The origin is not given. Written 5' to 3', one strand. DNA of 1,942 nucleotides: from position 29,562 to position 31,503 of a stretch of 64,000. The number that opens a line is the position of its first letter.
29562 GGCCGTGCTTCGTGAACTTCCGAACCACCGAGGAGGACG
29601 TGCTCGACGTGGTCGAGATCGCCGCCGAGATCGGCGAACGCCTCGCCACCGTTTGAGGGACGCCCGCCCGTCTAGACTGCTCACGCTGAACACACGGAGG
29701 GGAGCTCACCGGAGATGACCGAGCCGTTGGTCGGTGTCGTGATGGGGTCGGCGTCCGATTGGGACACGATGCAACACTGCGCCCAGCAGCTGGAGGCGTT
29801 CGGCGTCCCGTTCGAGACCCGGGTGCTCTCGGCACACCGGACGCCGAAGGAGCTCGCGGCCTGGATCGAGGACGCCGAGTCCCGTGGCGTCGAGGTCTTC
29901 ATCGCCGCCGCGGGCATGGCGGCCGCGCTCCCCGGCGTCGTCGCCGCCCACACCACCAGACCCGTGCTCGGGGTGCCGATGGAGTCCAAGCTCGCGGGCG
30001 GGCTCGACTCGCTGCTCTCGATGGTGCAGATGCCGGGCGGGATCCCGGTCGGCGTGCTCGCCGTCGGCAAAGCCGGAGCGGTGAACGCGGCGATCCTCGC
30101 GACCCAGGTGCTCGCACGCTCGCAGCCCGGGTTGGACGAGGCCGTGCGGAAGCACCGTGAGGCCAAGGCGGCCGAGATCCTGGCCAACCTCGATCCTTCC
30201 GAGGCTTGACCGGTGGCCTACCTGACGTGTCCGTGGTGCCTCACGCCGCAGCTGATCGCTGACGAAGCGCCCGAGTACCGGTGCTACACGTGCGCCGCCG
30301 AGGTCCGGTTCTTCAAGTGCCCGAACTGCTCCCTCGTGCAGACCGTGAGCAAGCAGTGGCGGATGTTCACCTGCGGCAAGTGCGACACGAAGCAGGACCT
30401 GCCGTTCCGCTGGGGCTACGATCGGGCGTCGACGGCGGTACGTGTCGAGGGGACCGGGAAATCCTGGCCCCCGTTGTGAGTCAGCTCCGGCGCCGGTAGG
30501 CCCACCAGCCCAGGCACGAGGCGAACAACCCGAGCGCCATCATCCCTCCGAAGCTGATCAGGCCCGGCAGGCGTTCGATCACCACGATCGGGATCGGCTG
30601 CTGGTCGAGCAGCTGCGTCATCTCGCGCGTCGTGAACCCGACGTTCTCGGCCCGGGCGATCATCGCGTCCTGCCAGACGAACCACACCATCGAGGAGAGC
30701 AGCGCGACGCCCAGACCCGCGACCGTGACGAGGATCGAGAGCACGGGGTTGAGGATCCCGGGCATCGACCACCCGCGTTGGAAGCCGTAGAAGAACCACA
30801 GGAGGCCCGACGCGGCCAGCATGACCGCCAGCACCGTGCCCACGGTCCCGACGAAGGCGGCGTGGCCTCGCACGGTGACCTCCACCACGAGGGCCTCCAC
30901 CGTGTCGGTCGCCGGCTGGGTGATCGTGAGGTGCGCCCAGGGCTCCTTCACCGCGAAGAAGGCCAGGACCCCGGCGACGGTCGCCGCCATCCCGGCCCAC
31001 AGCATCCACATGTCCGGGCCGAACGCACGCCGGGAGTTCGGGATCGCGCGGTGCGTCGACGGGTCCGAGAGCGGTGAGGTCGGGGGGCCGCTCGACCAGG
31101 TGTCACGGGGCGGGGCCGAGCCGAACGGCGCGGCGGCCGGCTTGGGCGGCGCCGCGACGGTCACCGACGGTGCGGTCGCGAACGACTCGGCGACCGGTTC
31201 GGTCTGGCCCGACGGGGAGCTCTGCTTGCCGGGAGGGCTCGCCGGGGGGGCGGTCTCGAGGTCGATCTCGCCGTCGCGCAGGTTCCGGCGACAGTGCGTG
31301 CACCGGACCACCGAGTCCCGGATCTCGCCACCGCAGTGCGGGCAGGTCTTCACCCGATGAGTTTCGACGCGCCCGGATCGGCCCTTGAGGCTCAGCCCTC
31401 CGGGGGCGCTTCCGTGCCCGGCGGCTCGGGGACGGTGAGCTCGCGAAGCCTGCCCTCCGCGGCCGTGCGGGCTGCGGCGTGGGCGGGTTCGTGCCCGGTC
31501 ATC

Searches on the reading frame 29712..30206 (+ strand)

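Call 9: search_protein_families(library=pfam, proteins=[window:29712-30206:+], max_evalue=0.001)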
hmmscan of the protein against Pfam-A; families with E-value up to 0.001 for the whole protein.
window:29712-30206:+ (165 aa): 1 family
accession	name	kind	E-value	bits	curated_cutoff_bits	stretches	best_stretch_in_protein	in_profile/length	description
PF00731.26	AIRC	-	1.7e-57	193.6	30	1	7-153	2-146/148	AIR carboxylase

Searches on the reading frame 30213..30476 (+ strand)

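Call 21: search_protein_families(library=pfam, proteins=[window:30213-30476:+], max_evalue=0.01)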
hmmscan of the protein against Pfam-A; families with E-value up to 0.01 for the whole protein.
window:30213-30476:+ (88 aa): 1 family
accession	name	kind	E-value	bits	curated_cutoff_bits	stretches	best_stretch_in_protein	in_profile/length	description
PF23547.1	Zn_ribbon_FGT1_1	-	0.00089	19.2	27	1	34-64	3-33/35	FORGETTER1 first zinc ribbon domain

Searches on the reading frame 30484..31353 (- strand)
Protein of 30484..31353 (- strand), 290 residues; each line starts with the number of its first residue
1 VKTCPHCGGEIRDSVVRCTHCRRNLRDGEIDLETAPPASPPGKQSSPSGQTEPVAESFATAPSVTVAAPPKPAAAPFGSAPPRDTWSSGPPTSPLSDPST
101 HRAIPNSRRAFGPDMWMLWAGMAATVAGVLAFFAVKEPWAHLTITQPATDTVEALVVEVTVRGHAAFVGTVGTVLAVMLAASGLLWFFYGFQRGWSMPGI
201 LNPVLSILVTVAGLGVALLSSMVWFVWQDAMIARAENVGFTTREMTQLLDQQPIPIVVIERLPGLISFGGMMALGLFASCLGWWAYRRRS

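Call 9: search_protein_families(library=pfam, proteins=[window:30484-31353:-], max_evalue=0.001)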
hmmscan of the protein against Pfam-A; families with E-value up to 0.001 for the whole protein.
window:30484-31353:- (290 aa): 0 families

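Call 21: search_protein_families(library=pfam, proteins=[window:30484-31353:-], max_evalue=0.01)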
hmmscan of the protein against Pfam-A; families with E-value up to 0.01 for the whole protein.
window:30484-31353:- (290 aa): 3 families
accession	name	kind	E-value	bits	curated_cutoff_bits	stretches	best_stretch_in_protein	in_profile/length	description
PF24460.1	DUF7575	-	0.006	16.4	28.5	0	3-12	5-14/28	Domain of unknown function (DUF7575)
PF13240.11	Zn_Ribbon_1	-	0.0063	16.7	25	1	4-21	2-19/23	zinc-ribbon domain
PF13248.11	Zn_ribbon_3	-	0.0065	16.3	27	0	1-21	2-22/26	zinc-ribbon domain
